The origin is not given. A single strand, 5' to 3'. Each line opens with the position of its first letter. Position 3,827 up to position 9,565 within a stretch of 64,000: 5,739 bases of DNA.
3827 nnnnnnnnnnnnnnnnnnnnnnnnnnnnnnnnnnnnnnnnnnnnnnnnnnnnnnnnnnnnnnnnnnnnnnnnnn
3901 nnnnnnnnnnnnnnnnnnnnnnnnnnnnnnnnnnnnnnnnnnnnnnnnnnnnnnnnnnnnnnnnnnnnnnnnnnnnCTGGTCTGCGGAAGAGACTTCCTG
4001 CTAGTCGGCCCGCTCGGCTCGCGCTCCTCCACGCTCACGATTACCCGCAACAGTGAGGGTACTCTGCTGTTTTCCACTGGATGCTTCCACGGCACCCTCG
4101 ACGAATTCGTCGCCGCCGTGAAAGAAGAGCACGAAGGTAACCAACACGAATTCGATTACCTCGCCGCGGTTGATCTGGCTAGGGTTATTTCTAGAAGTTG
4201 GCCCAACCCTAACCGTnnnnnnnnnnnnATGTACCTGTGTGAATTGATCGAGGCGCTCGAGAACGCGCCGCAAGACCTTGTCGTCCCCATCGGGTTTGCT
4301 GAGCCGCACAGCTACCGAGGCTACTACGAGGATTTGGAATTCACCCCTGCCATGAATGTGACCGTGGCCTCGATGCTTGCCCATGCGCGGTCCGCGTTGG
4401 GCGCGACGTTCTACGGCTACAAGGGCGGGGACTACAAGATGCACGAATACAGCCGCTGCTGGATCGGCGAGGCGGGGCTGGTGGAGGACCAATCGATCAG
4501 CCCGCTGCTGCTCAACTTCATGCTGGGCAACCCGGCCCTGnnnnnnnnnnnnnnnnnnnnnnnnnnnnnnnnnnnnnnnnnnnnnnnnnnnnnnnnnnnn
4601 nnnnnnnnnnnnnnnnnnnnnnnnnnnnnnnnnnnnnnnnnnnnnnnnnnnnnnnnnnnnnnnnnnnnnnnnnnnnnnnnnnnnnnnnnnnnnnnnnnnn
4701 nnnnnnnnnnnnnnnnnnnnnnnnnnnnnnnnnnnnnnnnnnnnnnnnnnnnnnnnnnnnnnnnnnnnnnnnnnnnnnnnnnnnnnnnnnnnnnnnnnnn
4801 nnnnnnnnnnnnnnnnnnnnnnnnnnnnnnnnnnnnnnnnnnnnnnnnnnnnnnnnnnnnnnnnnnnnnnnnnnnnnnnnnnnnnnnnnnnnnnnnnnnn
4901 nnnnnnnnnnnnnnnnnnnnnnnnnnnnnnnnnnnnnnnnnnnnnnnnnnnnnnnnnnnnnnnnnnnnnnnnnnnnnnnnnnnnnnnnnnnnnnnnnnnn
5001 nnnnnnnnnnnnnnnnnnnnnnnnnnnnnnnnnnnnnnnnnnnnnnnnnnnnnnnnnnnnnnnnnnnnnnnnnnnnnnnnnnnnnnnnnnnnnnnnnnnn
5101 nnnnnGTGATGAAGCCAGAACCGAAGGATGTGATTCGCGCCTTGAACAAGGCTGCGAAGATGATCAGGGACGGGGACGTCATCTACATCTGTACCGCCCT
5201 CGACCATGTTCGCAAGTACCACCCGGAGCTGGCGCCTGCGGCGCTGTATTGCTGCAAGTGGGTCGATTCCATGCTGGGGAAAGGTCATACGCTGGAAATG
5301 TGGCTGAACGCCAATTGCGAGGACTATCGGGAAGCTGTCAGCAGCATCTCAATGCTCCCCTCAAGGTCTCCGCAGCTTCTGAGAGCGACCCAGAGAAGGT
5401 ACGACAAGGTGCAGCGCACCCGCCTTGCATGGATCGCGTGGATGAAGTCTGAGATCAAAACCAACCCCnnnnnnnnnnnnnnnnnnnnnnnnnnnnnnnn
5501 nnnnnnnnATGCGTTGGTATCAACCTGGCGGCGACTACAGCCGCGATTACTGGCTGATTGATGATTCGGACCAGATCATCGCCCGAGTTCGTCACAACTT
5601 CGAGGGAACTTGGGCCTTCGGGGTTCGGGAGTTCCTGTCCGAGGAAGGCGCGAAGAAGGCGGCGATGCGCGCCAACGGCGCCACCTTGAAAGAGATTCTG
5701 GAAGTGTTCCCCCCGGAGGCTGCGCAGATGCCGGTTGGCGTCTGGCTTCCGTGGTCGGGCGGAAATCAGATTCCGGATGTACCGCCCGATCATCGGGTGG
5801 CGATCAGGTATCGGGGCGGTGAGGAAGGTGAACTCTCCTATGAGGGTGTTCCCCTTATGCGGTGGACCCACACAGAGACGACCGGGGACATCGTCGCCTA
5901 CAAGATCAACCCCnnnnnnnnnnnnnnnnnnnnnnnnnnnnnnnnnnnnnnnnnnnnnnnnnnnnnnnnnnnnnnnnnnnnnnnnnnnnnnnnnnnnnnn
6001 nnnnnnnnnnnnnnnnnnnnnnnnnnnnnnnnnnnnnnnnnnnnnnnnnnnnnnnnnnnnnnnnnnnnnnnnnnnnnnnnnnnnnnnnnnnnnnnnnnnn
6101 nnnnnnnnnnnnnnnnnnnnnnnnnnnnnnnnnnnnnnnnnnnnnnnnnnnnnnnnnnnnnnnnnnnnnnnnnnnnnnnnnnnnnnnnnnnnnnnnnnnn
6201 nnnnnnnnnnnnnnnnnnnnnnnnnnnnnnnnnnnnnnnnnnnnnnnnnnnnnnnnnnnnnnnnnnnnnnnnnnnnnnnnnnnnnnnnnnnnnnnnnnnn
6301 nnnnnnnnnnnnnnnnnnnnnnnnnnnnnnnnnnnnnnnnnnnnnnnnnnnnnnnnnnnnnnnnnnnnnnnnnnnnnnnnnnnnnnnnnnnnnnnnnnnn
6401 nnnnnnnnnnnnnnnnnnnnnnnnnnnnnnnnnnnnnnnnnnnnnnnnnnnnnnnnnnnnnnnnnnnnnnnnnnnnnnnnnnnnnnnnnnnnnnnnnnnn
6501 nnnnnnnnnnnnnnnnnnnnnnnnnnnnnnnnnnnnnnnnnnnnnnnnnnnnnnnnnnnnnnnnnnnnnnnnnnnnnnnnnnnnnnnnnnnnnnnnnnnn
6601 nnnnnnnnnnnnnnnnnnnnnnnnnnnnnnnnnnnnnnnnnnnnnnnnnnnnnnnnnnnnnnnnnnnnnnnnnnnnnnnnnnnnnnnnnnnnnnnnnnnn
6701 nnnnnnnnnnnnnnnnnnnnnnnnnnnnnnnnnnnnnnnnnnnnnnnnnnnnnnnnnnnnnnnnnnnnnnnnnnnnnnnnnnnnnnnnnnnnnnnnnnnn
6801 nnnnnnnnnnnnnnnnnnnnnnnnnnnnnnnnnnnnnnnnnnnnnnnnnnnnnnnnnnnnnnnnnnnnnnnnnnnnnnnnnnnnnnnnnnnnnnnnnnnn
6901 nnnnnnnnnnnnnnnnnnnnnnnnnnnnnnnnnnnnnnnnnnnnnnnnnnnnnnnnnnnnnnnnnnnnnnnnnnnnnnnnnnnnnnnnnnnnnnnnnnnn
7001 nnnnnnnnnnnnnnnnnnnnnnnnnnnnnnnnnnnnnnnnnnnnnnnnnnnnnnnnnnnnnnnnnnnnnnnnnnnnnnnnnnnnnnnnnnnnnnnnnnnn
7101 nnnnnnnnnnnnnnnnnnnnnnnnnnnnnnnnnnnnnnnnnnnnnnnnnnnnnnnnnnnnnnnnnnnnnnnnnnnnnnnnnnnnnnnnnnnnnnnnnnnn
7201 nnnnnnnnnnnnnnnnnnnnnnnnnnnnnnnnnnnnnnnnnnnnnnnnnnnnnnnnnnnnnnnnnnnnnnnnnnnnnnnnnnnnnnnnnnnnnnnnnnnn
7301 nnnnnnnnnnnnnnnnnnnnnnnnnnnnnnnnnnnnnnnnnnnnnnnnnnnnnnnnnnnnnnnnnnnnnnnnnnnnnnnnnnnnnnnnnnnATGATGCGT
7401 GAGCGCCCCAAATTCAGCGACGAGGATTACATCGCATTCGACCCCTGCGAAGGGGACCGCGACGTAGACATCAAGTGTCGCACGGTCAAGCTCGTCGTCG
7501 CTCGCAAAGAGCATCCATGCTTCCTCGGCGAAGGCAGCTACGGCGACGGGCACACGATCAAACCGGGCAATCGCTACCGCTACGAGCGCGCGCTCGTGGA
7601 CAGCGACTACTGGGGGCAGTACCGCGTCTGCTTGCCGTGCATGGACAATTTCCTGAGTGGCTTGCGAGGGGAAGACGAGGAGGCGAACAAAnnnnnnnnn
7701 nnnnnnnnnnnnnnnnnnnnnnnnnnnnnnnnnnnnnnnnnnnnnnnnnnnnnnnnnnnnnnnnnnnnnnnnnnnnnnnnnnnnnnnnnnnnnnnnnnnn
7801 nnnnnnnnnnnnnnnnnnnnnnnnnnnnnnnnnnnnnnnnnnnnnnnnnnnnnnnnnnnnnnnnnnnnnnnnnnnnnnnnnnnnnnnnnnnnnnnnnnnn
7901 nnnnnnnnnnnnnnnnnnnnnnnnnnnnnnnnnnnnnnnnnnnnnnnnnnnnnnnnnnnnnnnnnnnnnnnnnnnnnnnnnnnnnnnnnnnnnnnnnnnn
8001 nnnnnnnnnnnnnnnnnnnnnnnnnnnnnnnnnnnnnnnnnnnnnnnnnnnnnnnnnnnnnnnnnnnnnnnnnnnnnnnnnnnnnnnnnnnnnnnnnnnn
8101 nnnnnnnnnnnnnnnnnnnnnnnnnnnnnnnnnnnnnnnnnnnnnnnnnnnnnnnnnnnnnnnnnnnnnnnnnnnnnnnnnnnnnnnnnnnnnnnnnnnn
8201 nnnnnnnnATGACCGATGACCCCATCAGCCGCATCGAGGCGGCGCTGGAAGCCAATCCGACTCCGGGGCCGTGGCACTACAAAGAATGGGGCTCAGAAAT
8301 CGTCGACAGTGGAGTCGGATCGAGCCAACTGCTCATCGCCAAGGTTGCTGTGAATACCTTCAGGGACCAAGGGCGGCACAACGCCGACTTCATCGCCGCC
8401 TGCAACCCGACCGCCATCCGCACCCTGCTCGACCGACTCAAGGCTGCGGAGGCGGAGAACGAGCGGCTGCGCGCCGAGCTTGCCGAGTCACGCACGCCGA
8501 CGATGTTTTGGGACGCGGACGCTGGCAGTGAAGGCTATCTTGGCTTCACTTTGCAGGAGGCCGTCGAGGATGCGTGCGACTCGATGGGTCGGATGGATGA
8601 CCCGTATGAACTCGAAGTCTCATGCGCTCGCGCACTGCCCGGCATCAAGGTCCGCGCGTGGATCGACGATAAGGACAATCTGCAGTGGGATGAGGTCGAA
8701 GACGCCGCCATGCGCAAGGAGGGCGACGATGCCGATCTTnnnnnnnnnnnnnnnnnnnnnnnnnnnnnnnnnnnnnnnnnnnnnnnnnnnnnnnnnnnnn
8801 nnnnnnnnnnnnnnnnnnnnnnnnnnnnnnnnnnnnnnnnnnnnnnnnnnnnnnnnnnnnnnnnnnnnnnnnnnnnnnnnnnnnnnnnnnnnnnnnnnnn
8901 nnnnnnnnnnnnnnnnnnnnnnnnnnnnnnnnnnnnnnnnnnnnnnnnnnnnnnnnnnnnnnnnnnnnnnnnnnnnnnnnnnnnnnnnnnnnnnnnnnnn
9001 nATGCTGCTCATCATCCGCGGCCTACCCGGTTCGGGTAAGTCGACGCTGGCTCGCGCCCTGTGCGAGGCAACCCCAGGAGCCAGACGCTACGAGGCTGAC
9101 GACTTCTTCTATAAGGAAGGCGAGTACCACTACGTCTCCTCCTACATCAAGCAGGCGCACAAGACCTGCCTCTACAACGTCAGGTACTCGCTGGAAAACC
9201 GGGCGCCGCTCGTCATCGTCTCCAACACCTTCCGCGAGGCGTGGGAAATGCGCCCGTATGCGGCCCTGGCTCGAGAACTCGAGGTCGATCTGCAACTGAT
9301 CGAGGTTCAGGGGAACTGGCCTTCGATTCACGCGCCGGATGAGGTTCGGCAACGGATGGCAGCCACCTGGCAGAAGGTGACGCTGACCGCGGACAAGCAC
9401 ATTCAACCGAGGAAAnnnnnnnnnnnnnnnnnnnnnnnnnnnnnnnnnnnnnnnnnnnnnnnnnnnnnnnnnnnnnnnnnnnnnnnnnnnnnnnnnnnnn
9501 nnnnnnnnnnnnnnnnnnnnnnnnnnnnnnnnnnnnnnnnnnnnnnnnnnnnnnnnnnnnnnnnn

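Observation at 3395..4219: Early-region protein made of ~25 hexapeptide repeats (A-R-V-Y-G-D), encoded by near-identical 18-bp tandem DNA repeats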

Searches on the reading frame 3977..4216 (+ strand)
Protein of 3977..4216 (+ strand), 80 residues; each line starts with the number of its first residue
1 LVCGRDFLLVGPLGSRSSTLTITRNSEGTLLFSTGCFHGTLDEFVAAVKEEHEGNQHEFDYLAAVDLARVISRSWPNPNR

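Call 43: search_solved_structures(query=A2, max_evalue=10, show_alignments=2)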
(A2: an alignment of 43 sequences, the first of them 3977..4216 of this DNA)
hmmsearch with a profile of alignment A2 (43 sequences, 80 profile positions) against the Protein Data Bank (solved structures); distinct sequences matched with E-value up to 10: 0.

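Call 47: predict_structure(alignment_id=A2)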
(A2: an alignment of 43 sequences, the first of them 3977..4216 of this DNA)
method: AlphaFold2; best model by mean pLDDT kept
length: 80 residues; sequences in the alignment: 43
mean_pLDDT: 91.3   pTM: 0.81
mean pLDDT of the five models: 91.3, 90.3, 90.3, 89.3, 89.0
residues with pLDDT >= 90: 61; 70-90: 12; 50-70: 7; < 50: 0
segments of 3 or more residues with pLDDT < 50: none
pLDDT, mean of each block of 10 residues (from residue 1): 77 94 92 96 98 96 97 80
secondary structure, 60 per line:
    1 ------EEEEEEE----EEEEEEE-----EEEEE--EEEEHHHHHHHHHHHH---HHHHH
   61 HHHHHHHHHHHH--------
elements in order: E7-13 E18-24 E30-34 E37-40 H41-52 H56-72

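Call 67: search_protein_representatives(alignment_id=A2)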
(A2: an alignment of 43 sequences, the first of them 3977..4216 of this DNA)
Query: 43 sequences, 80 profile positions. Proteins with E-value up to 0.001 (for the whole library): 3929; up to 1e-10: 2002; up to 1e-30: 1. The best 150 are listed.
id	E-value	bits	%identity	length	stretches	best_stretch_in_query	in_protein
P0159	8.3e-31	121.7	-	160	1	2-76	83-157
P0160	1.1e-30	121.4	-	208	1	1-79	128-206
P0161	5.6e-30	119.1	-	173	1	2-78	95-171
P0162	5.7e-30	119.0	-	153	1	2-77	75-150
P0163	9.3e-30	118.4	-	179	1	1-78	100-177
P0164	1.1e-29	118.1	-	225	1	1-77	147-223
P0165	1.3e-29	117.9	-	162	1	1-74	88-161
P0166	1.3e-29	117.9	-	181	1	1-79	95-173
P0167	1.9e-29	117.4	-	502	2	1-71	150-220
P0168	3.2e-29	116.6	-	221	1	2-77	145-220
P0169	7.4e-29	115.5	-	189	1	1-78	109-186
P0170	8.2e-29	115.3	-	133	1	1-73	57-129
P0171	8.7e-29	115.3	-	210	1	1-78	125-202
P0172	8.7e-29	115.2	-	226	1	2-76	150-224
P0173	9.1e-29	115.2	-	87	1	2-75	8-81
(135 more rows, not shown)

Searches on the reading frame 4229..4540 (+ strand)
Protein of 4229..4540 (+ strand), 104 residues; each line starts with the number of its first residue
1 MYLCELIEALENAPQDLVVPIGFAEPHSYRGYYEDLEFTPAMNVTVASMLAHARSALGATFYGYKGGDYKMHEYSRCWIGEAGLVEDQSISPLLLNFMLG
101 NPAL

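Call 23: search_protein_families(library=phrogs, proteins=[window:4229-4540:+], max_evalue=0.001)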
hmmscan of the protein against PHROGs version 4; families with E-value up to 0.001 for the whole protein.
window:4229-4540:+ (104 aa): 1 family
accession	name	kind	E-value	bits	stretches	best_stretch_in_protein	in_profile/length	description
phrog_12889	-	unknown function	2.5e-16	61.2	1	3-84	14-96/126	-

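Call 78: search_protein_families(library=pfam, proteins=[window:4229-4540:+], max_evalue=0.01)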
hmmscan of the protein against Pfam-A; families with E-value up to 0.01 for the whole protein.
window:4229-4540:+ (104 aa): 0 families

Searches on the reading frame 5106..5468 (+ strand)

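Call 23: search_protein_families(library=phrogs, proteins=[window:5106-5468:+], max_evalue=0.001)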
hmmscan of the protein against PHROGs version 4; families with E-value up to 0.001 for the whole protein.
window:5106-5468:+ (121 aa): 1 family
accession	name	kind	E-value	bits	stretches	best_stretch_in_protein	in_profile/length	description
phrog_8421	-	unknown function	3.4e-13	51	1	10-118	9-106/112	-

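Call 78: search_protein_families(library=pfam, proteins=[window:5106-5468:+], max_evalue=0.01)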
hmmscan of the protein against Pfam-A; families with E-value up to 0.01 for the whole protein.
window:5106-5468:+ (121 aa): 0 families

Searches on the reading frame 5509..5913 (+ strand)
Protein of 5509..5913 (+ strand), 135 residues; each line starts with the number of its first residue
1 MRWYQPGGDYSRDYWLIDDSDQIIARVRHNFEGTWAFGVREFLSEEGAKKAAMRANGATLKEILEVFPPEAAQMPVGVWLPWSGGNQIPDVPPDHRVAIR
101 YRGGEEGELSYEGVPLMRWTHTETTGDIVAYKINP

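Call 23: search_protein_families(library=phrogs, proteins=[window:5509-5913:+], max_evalue=0.001)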
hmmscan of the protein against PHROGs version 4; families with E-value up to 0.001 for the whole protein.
window:5509-5913:+ (135 aa): 2 families
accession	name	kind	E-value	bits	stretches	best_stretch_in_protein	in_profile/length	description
phrog_9174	-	unknown function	1.5e-07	32.9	1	78-133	17-75/157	-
phrog_14307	-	unknown function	0.00061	20.5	1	49-84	23-58/137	-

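Call 78: search_protein_families(library=pfam, proteins=[window:5509-5913:+], max_evalue=0.01)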
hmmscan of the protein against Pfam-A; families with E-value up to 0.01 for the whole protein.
window:5509-5913:+ (135 aa): 0 families

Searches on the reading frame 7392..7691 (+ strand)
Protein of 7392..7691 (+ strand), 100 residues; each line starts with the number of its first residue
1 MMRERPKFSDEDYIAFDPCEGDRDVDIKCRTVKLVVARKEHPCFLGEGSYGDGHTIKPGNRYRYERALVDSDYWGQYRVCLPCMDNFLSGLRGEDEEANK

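Call 23: search_protein_families(library=phrogs, proteins=[window:7392-7691:+], max_evalue=0.001)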
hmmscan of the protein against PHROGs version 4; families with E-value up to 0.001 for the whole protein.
window:7392-7691:+ (100 aa): 2 families
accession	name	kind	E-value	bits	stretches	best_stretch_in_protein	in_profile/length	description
phrog_19515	-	unknown function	4.7e-11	44.1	1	7-96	2-92/117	-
phrog_7314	-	unknown function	0.00011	23.3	1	32-90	6-56/134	-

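Call 78: search_protein_families(library=pfam, proteins=[window:7392-7691:+], max_evalue=0.01)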
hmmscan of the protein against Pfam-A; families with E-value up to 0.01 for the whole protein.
window:7392-7691:+ (100 aa): 0 families

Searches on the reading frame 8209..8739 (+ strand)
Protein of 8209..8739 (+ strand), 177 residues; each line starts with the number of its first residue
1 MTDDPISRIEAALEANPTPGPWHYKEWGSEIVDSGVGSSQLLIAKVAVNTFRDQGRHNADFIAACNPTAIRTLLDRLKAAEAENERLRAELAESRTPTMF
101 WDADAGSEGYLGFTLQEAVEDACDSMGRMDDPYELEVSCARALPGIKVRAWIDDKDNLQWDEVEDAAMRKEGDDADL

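Call 23: search_protein_families(library=phrogs, proteins=[window:8209-8739:+], max_evalue=0.001)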
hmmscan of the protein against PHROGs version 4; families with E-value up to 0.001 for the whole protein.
window:8209-8739:+ (177 aa): 8 families
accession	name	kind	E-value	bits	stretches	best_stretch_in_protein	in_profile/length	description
phrog_1138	-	unknown function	1.9e-08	35.5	1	11-126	13-86/228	-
phrog_1667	-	unknown function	1.1e-05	27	1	10-104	10-95/133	-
phrog_4029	-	unknown function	2.1e-05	25.9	1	18-166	15-110/144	-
phrog_18739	-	unknown function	0.00016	21.6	1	15-90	212-287/416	-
phrog_722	-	unknown function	0.00019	22.3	1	2-94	57-140/198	-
phrog_19550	-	unknown function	0.00035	21.6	1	27-89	25-82/186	-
phrog_5585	-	unknown function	0.00053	21.2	1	10-89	10-89/125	-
phrog_368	-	unknown function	0.00055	20.9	1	14-93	14-93/239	-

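Call 78: search_protein_families(library=pfam, proteins=[window:8209-8739:+], max_evalue=0.01)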
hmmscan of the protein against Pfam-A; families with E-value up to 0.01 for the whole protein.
window:8209-8739:+ (177 aa): 1 family
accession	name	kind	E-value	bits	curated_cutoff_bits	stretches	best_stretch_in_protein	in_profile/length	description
PF13935.11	Ead_Ea22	-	0.0004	21.4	27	1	18-93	16-94/139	Ead/Ea22-like protein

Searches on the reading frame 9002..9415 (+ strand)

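Call 23: search_protein_families(library=phrogs, proteins=[window:9002-9415:+], max_evalue=0.001)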
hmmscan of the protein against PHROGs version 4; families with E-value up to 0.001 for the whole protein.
window:9002-9415:+ (138 aa): 6 families
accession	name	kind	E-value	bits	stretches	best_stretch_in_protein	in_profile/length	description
phrog_2071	-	other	2.4e-29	104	1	1-132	17-151/282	ATPase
phrog_505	-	other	5.7e-08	33.6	1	2-125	4-132/295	polynucleotide kinase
phrog_10255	-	other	0.00012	22.9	1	4-33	5-34/230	kinase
phrog_800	-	head and packaging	0.00024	20.9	1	2-33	34-65/511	terminase small subunit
phrog_761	-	other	0.00042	21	1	1-33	20-51/362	thymidylate kinase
phrog_139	-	other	0.00097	19.6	0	1-31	84-113/342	deoxynucleoside monophosphate kinase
